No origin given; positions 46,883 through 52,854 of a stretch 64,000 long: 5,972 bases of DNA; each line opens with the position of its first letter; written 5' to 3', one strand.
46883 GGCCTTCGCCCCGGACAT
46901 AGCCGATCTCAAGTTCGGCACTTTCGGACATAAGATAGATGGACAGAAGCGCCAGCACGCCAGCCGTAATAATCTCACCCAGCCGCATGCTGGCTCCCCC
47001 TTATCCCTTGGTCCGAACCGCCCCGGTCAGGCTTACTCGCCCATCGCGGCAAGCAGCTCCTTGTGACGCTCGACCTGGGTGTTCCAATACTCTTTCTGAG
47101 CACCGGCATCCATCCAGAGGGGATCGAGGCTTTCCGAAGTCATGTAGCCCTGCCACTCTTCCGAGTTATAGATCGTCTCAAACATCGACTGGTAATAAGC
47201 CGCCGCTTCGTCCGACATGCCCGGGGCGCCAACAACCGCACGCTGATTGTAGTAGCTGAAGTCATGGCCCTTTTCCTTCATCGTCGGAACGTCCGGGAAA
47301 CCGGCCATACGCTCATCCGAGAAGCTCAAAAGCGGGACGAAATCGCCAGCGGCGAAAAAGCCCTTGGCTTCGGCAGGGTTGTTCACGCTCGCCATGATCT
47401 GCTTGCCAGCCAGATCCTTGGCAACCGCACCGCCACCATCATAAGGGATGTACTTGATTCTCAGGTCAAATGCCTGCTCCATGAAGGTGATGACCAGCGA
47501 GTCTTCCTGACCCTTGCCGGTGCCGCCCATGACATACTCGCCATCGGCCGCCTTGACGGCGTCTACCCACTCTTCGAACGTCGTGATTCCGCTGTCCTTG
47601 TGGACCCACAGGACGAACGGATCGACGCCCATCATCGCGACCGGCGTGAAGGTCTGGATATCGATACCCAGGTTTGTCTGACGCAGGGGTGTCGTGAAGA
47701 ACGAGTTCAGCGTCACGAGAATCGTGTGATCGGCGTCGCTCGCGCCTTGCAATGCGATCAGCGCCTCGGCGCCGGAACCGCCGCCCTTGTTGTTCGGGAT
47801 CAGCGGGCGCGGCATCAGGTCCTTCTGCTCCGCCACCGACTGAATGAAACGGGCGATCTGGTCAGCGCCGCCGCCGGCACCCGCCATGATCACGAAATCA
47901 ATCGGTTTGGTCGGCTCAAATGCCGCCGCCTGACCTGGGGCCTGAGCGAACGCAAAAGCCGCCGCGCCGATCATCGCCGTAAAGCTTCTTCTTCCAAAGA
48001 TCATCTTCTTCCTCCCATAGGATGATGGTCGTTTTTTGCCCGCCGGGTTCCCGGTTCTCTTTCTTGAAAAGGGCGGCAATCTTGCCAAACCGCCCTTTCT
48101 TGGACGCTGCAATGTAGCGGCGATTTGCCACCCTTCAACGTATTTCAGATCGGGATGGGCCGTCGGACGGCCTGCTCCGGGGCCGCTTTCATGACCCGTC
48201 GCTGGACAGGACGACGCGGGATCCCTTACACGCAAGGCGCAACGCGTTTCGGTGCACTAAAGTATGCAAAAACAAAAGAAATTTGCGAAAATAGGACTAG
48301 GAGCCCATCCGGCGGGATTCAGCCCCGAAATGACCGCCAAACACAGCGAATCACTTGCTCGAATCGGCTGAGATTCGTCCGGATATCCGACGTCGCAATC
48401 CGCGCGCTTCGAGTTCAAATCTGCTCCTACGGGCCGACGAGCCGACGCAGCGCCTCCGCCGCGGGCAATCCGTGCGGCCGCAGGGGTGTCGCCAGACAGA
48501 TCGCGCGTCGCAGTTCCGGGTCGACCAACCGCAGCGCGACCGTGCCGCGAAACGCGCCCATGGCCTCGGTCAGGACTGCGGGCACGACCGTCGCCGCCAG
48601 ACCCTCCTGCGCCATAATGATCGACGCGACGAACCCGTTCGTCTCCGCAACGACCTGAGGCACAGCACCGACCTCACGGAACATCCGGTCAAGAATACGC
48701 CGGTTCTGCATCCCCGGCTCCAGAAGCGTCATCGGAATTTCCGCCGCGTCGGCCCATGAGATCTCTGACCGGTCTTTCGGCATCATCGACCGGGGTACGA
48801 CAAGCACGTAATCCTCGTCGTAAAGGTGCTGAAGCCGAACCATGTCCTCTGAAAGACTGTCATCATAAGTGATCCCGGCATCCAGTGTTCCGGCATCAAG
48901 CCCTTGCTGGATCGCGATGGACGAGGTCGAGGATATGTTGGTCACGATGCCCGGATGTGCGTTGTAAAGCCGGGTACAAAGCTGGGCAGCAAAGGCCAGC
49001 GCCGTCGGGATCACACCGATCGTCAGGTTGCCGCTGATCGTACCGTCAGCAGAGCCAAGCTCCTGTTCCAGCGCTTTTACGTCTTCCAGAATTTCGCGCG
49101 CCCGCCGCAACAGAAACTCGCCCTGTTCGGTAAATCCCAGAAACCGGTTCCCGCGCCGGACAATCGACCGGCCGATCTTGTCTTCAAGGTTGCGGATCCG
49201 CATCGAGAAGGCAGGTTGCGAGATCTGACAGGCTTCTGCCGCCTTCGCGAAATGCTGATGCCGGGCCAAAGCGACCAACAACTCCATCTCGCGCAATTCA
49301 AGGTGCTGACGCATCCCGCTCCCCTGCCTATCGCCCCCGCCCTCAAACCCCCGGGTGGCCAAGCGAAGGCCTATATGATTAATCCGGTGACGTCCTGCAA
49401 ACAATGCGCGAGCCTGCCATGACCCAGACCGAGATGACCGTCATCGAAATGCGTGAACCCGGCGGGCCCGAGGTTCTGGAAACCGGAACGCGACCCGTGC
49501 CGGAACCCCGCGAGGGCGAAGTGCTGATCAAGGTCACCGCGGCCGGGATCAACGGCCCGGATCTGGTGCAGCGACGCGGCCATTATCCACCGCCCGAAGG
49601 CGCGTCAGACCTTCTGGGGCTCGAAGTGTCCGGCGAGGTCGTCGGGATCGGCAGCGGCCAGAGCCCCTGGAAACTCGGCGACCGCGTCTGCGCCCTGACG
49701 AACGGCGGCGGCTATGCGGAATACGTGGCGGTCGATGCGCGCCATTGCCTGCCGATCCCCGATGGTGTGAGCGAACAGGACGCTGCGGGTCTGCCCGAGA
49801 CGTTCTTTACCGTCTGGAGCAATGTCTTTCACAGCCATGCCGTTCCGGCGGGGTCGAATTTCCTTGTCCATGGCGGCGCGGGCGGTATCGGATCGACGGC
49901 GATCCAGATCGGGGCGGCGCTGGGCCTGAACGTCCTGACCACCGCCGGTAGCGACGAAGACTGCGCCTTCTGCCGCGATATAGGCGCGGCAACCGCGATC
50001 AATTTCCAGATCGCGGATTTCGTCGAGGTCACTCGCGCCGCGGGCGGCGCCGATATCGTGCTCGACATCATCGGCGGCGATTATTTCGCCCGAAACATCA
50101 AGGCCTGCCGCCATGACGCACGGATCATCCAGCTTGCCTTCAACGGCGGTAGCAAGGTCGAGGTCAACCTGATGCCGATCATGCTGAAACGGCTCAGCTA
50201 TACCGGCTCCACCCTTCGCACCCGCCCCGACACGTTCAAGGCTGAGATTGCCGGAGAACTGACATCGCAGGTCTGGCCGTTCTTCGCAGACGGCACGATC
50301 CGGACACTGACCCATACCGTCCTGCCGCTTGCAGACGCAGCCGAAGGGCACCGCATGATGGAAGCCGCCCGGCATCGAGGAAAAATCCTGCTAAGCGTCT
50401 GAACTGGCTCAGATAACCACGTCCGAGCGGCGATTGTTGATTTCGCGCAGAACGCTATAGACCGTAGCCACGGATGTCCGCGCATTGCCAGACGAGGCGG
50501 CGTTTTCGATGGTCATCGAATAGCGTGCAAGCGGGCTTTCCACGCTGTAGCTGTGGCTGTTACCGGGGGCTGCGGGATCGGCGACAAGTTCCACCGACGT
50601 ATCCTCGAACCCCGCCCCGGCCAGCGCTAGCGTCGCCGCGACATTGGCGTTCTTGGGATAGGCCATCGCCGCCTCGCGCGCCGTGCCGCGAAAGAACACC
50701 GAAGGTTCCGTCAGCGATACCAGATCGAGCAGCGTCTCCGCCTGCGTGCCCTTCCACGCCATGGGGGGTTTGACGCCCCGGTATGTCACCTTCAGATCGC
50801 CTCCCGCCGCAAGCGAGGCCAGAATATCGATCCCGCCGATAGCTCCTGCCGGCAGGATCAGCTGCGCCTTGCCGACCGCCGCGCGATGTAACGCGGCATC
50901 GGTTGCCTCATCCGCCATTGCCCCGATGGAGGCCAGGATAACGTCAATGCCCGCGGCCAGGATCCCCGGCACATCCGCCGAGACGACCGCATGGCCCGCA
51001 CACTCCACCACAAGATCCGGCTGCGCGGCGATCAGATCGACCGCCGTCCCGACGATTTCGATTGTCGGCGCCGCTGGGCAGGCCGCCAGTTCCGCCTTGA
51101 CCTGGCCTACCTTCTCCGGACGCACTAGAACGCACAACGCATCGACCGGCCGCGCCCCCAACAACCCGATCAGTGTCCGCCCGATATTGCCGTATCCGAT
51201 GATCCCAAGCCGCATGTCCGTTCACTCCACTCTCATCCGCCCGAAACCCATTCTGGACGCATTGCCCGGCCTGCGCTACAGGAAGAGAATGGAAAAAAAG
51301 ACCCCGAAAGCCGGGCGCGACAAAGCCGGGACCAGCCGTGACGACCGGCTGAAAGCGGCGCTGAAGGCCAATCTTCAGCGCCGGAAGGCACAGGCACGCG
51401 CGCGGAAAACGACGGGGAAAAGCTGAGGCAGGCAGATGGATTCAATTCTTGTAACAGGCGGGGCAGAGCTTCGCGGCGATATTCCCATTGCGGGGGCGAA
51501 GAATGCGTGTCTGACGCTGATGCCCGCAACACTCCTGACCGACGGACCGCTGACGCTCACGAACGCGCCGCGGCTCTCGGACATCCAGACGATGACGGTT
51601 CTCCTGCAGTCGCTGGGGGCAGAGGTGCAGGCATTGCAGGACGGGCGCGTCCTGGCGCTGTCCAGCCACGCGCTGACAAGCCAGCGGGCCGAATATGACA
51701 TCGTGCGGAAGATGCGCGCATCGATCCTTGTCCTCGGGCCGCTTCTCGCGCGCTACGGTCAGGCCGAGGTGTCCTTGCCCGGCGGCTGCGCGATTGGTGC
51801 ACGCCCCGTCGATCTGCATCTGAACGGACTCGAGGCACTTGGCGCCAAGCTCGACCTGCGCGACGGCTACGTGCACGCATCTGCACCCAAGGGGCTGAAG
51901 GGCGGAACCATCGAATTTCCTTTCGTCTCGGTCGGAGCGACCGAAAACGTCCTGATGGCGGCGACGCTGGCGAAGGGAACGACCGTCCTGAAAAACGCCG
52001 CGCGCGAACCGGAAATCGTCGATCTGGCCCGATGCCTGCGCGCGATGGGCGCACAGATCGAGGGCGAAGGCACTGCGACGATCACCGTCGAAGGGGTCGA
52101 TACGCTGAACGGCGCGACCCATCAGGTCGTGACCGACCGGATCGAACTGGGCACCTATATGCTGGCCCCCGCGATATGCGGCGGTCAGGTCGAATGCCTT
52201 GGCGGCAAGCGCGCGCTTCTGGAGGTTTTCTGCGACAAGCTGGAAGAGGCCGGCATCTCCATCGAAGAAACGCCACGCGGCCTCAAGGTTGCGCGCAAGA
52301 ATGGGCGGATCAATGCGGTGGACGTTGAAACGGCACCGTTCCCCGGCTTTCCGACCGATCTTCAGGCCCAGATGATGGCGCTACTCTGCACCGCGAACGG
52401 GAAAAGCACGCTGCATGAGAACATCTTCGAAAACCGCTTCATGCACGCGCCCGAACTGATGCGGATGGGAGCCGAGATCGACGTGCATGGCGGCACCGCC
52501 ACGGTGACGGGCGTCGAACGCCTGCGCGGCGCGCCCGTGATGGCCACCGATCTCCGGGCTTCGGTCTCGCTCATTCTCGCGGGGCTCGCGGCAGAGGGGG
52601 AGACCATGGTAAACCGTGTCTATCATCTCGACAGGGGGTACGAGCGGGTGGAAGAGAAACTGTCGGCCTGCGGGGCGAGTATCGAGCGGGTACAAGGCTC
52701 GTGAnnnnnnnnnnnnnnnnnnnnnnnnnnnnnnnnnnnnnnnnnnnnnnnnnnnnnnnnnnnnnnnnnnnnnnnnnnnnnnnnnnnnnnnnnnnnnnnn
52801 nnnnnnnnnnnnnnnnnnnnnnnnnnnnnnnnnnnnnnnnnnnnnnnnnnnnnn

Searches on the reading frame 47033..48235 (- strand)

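Call 47: search_protein_families(library=pfam, proteins=[window:47033-48235:-], max_evalue=0.0001)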
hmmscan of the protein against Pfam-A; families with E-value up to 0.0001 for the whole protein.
window:47033-48235:- (400 aa): 1 family
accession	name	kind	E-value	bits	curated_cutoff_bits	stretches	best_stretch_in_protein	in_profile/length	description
PF03401.19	TctC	-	1.4e-28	100.6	27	1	138-399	10-273/274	Tripartite tricarboxylate transporter family receptor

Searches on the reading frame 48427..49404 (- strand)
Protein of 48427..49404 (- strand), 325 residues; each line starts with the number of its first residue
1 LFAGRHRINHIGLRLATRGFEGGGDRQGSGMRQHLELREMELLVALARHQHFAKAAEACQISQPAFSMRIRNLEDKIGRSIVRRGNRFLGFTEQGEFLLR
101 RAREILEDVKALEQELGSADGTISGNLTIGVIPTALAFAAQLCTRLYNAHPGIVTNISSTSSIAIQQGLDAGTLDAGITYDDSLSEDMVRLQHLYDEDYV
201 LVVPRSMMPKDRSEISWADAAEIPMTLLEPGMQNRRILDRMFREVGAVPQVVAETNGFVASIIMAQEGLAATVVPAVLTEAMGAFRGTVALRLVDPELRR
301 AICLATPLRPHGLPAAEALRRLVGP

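Call 47: search_protein_families(library=pfam, proteins=[window:48427-49404:-], max_evalue=0.0001)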
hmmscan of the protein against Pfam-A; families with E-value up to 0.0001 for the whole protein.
window:48427-49404:- (325 aa): 2 families
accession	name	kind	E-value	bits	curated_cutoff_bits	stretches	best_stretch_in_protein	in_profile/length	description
PF03466.25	LysR_substrate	-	7.1e-32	110.9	28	1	122-323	3-204/209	LysR substrate binding domain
PF00126.33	HTH_1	-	1.3e-16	60.7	26.6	1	37-96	1-60/60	Bacterial regulatory helix-turn-helix protein, lysR family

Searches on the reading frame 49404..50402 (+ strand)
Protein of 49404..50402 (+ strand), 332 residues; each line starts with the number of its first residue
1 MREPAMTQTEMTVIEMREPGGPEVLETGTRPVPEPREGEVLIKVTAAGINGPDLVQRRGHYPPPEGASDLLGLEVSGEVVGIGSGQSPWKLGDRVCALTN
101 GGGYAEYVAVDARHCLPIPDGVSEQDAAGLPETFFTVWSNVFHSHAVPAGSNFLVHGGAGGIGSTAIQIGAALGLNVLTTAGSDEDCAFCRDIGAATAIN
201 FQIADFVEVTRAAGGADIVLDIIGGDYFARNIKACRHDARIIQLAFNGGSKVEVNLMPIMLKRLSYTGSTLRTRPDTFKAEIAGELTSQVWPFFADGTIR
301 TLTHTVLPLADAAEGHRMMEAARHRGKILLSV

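Call 47: search_protein_families(library=pfam, proteins=[window:49404-50402:+], max_evalue=0.0001)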
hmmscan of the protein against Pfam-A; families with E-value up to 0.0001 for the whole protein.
window:49404-50402:+ (332 aa): 3 families
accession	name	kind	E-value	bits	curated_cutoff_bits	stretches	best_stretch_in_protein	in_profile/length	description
PF00107.32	ADH_zinc_N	-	2.9e-20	73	31.8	1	161-280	1-122/129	Zinc-binding dehydrogenase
PF08240.17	ADH_N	-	1.2e-18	67.7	23.5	1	37-120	2-104/104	Alcohol dehydrogenase GroES-like domain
PF13602.12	ADH_zinc_N_2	-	2.8e-16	61.1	27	1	194-330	2-134/134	Zinc-binding dehydrogenase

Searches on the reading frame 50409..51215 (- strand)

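Call 47: search_protein_families(library=pfam, proteins=[window:50409-51215:-], max_evalue=0.0001)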
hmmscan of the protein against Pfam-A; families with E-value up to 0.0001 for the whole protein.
window:50409-51215:- (268 aa): 2 families
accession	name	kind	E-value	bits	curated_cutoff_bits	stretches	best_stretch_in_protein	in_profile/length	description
PF01958.23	Asp_DH_C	-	1.7e-28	99.1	27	1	168-256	1-89/89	Aspartate dehydrogenase, C-terminal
PF03447.22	NAD_binding_3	-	1.8e-13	51.7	24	1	7-113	1-106/116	Homoserine dehydrogenase, NAD binding domain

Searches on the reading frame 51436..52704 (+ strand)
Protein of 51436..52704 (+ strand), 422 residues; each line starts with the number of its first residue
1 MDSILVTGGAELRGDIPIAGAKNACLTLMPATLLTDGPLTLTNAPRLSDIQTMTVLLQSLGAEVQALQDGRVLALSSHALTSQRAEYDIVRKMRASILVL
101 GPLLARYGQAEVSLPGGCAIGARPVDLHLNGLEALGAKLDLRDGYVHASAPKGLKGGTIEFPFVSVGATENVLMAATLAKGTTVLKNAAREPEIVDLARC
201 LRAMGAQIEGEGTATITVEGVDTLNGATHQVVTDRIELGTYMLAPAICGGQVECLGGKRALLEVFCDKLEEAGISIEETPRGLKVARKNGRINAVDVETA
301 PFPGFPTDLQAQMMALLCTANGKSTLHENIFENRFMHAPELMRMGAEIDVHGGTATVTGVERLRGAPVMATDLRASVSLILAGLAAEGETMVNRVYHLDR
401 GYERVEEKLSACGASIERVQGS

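Call 47: search_protein_families(library=pfam, proteins=[window:51436-52704:+], max_evalue=0.0001)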
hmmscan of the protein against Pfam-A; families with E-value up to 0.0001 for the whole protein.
window:51436-52704:+ (422 aa): 1 family
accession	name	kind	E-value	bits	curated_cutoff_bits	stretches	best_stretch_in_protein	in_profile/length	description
PF00275.25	EPSP_synthase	-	1e-104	351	22.8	1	6-409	1-417/417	EPSP synthase (3-phosphoshikimate 1-carboxyvinyltransferase)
